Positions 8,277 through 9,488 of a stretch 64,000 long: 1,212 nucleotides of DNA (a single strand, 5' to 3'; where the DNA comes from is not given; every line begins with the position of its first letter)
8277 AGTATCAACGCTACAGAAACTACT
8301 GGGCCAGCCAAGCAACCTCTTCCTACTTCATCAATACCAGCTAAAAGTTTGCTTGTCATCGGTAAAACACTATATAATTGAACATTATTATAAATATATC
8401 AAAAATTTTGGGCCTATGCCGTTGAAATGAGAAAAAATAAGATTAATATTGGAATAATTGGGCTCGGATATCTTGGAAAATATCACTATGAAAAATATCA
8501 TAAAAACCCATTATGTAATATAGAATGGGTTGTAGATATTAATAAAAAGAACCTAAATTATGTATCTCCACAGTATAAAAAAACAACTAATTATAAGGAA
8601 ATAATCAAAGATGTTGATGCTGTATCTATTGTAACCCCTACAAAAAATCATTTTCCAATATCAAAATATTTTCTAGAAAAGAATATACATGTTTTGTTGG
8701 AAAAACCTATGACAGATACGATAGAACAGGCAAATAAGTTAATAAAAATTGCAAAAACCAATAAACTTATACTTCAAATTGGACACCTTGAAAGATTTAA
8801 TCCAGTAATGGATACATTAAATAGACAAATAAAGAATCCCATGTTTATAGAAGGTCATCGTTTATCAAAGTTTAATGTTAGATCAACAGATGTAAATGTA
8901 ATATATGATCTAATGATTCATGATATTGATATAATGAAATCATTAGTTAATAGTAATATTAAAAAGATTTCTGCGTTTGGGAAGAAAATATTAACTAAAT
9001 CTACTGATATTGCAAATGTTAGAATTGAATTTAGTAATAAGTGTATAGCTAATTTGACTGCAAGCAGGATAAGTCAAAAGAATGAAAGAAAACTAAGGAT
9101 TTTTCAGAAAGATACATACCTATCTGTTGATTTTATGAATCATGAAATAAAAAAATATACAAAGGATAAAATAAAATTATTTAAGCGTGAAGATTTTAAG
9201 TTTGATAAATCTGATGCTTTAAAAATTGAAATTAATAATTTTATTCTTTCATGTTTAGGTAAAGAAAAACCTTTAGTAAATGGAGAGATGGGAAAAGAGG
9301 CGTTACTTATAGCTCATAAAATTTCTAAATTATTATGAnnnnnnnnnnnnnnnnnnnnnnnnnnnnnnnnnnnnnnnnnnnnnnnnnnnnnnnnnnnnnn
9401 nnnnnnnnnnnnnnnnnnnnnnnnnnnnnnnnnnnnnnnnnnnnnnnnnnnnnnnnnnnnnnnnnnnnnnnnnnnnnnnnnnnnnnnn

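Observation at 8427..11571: Oxidoreductase, aminotransferase and an inverted lpxB form a plus-strand operon inside the lpx cluster, suggesting diamino-glucose lipid A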

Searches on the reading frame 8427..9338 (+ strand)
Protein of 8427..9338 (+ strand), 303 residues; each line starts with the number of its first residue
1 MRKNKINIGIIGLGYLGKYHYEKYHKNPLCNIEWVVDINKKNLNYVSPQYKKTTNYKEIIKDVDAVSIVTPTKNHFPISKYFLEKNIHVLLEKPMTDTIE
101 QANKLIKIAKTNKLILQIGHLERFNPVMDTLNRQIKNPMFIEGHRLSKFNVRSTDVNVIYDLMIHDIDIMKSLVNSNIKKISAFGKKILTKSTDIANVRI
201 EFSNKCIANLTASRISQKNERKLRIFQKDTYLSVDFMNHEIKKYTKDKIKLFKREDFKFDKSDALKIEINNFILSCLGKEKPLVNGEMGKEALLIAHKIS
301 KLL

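Call 3: search_protein_families(library=pfam, proteins=[window:8427-9338:+])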
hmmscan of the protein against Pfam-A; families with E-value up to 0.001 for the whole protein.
window:8427-9338:+ (303 aa): 3 families
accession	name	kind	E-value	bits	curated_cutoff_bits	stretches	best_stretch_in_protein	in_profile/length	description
PF01408.29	GFO_IDH_MocA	-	4.7e-25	89.1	24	1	6-120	1-120/120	Oxidoreductase family, NAD-binding Rossmann fold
PF22725.1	GFO_IDH_MocA_C3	-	1.7e-09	38.2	27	1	155-226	42-117/124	GFO/IDH/MocA C-terminal domain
PF02894.22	GFO_IDH_MocA_C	-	2.4e-05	24.7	22.9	1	158-273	42-180/218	Oxidoreductase family, C-terminal alpha/beta domain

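Call 4: search_protein_families(library=ncbifam, proteins=[window:8427-9338:+])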
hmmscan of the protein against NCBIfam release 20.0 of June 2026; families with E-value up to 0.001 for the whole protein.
window:8427-9338:+ (303 aa): 9 families
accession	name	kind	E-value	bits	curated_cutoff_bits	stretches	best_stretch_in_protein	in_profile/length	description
NF040723.1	UDP-GlcNAcDh_Arch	equivalog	6.1e-59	200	450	1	6-296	1-294/302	UDP-N-acetylglucosamine 3-dehydrogenase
TIGR04380.1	myo_inos_iolG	equivalog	2.2e-32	112.2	355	1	5-300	1-320/330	inositol 2-dehydrogenase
NF008607.0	PRK11579.1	subfamily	6.8e-14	51.6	330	1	4-137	3-139/346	oxidoreductase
NF052679.1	InsChiInosDhIolG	equivalog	1.9e-13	50.2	540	1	6-184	3-196/343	bifunctional inositol 2-dehydrogenase/D-chiro-inositol 1-dehydrogenase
NF058563.1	BT_2159_fam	equivalog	1.4e-11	44.1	650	1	6-117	1-117/350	disaccharide 3-dehydrogenase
NF052479.1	LevoglcsnDh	equivalog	8.9e-11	41.1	650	1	4-135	2-146/386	levoglucosan dehydrogenase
NF058561.1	BT_2158_fam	equivalog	9.2e-11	41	750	1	4-122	34-156/487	glycoside 3-dehydrogenase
NF041392.1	XylDh_Gfo6_Halo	equivalog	7.6e-10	38.1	350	1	61-132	81-152/350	D-xylose 1-dehydrogenase Gfo6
NF007574.0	PRK10206.1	equivalog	3.8e-08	32.8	352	1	32-136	31-139/345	oxidoreductase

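Call 5: search_solved_structures(query=window:8427-9338:+, max_evalue=0.00001, show_alignments=1)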
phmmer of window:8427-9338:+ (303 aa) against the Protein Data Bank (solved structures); distinct sequences matched with E-value up to 0.00001: 37.
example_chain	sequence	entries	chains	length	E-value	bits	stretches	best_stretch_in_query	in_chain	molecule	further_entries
7bvj_A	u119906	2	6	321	2.2e-48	168.3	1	7-296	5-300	Oxidoreductase, NAD-binding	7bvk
3ec7_A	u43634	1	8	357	1.1e-11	47.9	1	6-185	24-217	Putative Dehydrogenase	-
3ezy_A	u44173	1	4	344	1.2e-11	47.8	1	6-301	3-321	Dehydrogenase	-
3e82_A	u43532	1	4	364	2.5e-10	43.4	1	3-125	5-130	Putative oxidoreductase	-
3mz0_A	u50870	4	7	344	3.1e-10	43.1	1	6-184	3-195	Inositol 2-dehydrogenase/D-chiro-inositol 3-dehydrogenase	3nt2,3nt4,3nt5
3uuw_A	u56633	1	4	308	1.3e-09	41.1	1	5-294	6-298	Putative oxidoreductase with NAD(P)-binding Rossmann-fold domain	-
4l8v_A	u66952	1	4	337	1.9e-09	40.5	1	6-184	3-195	Inositol 2-dehydrogenase/D-chiro-inositol 3-dehydrogenase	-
4l9r_A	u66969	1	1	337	1.9e-09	40.5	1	6-184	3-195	Inositol 2-dehydrogenase/D-chiro-inositol 3-dehydrogenase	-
1tlt_A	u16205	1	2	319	2.6e-09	40.1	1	58-160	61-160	PUTATIVE OXIDOREDUCTASE (VIRULENCE FACTOR mviM HOMOLOG)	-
3nto_A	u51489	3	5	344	2.9e-09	39.9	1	6-184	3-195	Inositol 2-dehydrogenase/D-chiro-inositol 3-dehydrogenase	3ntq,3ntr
3cea_A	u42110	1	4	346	4.9e-09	39.2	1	6-187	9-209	Myo-inositol 2-dehydrogenase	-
3c1a_A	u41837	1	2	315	9.2e-09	38.3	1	5-178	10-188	Putative oxidoreductase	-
3kux_A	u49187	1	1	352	1.1e-08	38.1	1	4-132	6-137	Putative oxidoreductase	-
3v5n_A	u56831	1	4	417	3.6e-08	36.3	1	59-136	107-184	Oxidoreductase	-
4hkt_A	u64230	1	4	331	4.3e-08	36.1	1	6-186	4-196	Inositol 2-dehydrogenase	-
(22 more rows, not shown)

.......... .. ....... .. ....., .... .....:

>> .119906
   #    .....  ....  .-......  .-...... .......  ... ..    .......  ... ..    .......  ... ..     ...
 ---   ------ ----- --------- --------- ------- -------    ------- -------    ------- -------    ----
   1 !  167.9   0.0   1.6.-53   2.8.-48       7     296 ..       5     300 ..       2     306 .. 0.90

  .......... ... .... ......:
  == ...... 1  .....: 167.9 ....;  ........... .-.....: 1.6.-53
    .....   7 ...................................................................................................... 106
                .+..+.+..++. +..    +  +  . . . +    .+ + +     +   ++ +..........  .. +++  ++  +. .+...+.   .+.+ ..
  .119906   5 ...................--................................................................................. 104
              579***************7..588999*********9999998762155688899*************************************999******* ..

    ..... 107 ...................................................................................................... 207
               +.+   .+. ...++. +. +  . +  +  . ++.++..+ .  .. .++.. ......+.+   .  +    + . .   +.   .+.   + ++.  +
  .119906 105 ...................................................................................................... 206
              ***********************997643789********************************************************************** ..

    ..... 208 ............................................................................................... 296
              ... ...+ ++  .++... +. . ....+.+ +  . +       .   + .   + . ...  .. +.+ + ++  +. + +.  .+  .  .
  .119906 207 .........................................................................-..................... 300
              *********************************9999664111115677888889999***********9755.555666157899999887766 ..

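Call 8: find_encoding_contigs(protein=window:8427-9338:+, flank=3000, max_places=4)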
Protein window:8427-9338:+ (303 aa): 17 contigs read that carry it; 4 places shown.
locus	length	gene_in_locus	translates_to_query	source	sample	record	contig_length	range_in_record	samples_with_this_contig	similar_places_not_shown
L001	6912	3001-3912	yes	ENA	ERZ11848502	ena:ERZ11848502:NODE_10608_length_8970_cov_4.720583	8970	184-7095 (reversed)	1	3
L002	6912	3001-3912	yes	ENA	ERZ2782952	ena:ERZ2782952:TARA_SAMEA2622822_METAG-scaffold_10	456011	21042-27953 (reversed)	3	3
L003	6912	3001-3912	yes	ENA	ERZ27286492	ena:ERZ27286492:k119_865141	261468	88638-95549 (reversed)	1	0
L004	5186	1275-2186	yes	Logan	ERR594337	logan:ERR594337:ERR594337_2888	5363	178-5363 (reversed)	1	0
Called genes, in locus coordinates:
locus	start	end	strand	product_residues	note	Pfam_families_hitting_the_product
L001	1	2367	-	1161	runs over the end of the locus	PF02811:PHP, PF07733:DNA_pol3_alpha, PF17657:DNA_pol3_finger, PF14579:HHH_6, PF01336:tRNA_anti-codon (weak), PF20914:DNA_pol_IIIA_C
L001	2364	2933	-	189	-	PF01351:RNase_HII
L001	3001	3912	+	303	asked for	PF01408:GFO_IDH_MocA, PF22725:GFO_IDH_MocA_C3, PF02894:GFO_IDH_MocA_C (faint)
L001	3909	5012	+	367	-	PF00155:Aminotran_1_2, PF00266:Aminotran_5 (weak), PF01041:DegT_DnrJ_EryC1, PF01212:Beta_elim_lyase (weak)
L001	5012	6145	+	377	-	PF02684:LpxB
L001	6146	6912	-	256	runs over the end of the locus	PF25084:LbH_EIF2B (faint), PF25087:GMPPB_C (weak), PF00132:Hexapep (weak), PF13720:Acetyltransf_11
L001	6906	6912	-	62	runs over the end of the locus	?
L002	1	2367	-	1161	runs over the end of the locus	PF02811:PHP, PF07733:DNA_pol3_alpha, PF17657:DNA_pol3_finger, PF14579:HHH_6, PF01336:tRNA_anti-codon (weak), PF20914:DNA_pol_IIIA_C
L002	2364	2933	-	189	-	PF01351:RNase_HII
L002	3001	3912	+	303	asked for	PF01408:GFO_IDH_MocA, PF22725:GFO_IDH_MocA_C3, PF02894:GFO_IDH_MocA_C (faint)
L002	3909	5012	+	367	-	PF00155:Aminotran_1_2, PF00266:Aminotran_5 (weak), PF01041:DegT_DnrJ_EryC1, PF01212:Beta_elim_lyase (weak)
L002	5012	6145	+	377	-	PF02684:LpxB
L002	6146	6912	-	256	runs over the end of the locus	PF25084:LbH_EIF2B (faint), PF25087:GMPPB_C (weak), PF00132:Hexapep (weak), PF13720:Acetyltransf_11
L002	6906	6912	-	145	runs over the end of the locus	PF22817:ApeP-like, PF07977:FabA, PF22818:ApeI-like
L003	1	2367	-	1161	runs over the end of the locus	PF02811:PHP, PF07733:DNA_pol3_alpha, PF17657:DNA_pol3_finger, PF14579:HHH_6, PF01336:tRNA_anti-codon (weak), PF20914:DNA_pol_IIIA_C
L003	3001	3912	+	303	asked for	PF01408:GFO_IDH_MocA, PF22725:GFO_IDH_MocA_C3, PF02894:GFO_IDH_MocA_C (faint)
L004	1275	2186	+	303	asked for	PF01408:GFO_IDH_MocA, PF22725:GFO_IDH_MocA_C3, PF02894:GFO_IDH_MocA_C (faint)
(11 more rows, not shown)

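Call 9: find_homologous_proteins(query=window:8427-9338:+)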
Query window:8427-9338:+ (303 aa): 7936 proteins with E <= 0.001 among 8000 candidates; the best 120 are listed.
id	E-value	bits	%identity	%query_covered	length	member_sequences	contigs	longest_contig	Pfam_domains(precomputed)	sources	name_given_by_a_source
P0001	2.6e-191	652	99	100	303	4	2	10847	PF01408.29,PF22725.2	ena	-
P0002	2.2e-122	426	66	96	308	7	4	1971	PF01408.29,PF22725.2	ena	-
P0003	4.1e-122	425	66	96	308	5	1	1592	PF01408.29,PF22725.2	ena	-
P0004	1.2e-121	424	66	100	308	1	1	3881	PF01408.29,PF22725.2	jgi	-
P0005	4.0e-121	422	64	99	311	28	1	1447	PF01408.29,PF22725.2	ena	-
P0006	4.1e-121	422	64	100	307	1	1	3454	PF01408.29,PF22725.2,PF02894.23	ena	-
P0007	4.1e-121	422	64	100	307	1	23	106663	PF01408.29,PF22725.2,PF02894.23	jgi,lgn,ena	-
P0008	4.2e-121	422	64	100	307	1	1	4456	PF01408.29,PF22725.2,PF02894.23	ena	-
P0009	5.3e-121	421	64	100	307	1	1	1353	PF01408.29,PF22725.2,PF02894.23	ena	-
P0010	5.4e-121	421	64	100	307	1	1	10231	PF01408.29,PF22725.2,PF02894.23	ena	-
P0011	7.7e-121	421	64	100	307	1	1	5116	PF01408.29,PF22725.2,PF02894.23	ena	-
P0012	8.9e-121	421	65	100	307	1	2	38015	PF01408.29,PF22725.2,PF02894.23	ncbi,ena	-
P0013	1.7e-120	420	65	96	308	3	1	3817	PF01408.29,PF22725.2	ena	-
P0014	1.8e-120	420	65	100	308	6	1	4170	PF01408.29,PF22725.2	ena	-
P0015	1.9e-120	420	65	100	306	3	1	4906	PF01408.29,PF22725.2,PF02894.23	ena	-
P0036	1.3e-119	417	64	100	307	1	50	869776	PF01408.29,PF22725.2,PF02894.23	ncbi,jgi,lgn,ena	jgi:predicted dehydrogenase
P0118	1.9e-116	406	62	96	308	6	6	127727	PF01408.29,PF22725.2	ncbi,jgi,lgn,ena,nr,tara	ncbi:MAG: Gfo/Idh/MocA family oxidoreductase [Pseudomonadota bacterium]|nr:Gfo/Idh/MocA family oxido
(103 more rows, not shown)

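Call 11: find_related_loci(query=window:8427-9338:+, collection=genome_contigs, flank=6000)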
Query window:8427-9338:+ (303 aa) in genome_contigs; peptide patterns used: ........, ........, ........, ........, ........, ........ (x = any residue, [..] = any of these).
285 stretches matched a pattern; 199 encode a relative of the query (tblastn E <= 1e-3); the best 80 are kept; 80 distinct loci.
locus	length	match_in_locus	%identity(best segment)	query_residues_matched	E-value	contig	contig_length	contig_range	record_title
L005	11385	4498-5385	81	1-296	1e-160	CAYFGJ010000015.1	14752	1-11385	MAG TPA_asm: uncultured Ectothiorhodospiraceae bacterium isolate ERP001736_co2_127 genome assembly, contig: NODE_1535_le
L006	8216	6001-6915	49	5-301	9e-90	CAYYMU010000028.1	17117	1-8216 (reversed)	MAG TPA_asm: uncultured Desulfobacteraceae bacterium isolate binchicken_co243_228 genome assembly, contig: NODE_2630_len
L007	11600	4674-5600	52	5-303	2e-89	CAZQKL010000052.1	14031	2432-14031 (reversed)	MAG TPA_asm: uncultured bacterium isolate SRP163575_co3_283 genome assembly, contig: NODE_4691_length_14031_cov_5.816972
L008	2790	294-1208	49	5-301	7e-91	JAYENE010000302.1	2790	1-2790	MAG: Thermodesulfobacteriota bacterium isolate MAG063 MAG063_302, whole genome shotgun sequence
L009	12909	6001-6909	49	5-299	1e-87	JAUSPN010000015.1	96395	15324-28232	MAG: Candidatus Desulfaltia sp. isolate E21_metabat.bin.72 E21_k141_3526, whole genome shotgun sequence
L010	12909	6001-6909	48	5-299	1e-87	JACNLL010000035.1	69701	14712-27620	MAG: Candidatus Desulfaltia bathyphila NIOZ-UU_NODE_334_length_69701_cov_14.329, whole genome shotgun sequence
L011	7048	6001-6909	49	5-299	2e-87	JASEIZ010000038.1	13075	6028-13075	MAG: Desulfobacterales bacterium isolate Yes71-19 NODE_38_length_13075_cov_5.799846, whole genome shotgun sequence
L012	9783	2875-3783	47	5-299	3e-86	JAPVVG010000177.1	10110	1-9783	MAG: Desulfobacteraceae bacterium isolate SB_S3_bin18 SB_S3_bin18_000000000177, whole genome shotgun sequence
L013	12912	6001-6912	43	6-299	1e-80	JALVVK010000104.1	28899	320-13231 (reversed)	MAG: Deltaproteobacteria bacterium isolate M10_metabat1_scaf2bin.021 M10_NODE_589_length_28899_cov_9.221604, whole genom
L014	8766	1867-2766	45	4-301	6e-80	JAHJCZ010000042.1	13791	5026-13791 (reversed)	MAG: Candidatus Omnitrophota bacterium isolate Modern_marine.mb.324 Modern_marine.mb.324_k141_624024, whole genome shotg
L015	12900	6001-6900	44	4-301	7e-79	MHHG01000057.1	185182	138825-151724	MAG: Omnitrophica WOR_2 bacterium RIFOXYA2_FULL_38_17 rifoxya2_full_scaffold_59, whole genome shotgun sequence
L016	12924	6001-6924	41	3-303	3e-77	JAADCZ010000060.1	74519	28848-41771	MAG: Thermodesulfobacteriota bacterium isolate L_MaxBin.058 contig-127_121, whole genome shotgun sequence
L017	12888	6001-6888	43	4-299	7e-75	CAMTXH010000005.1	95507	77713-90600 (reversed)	MAG: uncultured Omnitrophica bacterium isolate G01_MAG_00006 genome assembly, contig: G01_MAG_00006_000000000017, whole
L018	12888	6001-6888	42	6-300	2e-73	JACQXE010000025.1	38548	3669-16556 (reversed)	MAG: Nitrospirae bacterium isolate NC_groundwater_1507_Pr4_B-0.1um_42_5 SR1-18-B1_scaffold_174253, whole genome shotgun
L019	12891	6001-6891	43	6-301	4e-73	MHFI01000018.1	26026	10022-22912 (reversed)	MAG: Omnitrophica bacterium RIFCSPHIGHO2_02_FULL_51_18 rifcsphigho2_02_scaffold_17092, whole genome shotgun sequence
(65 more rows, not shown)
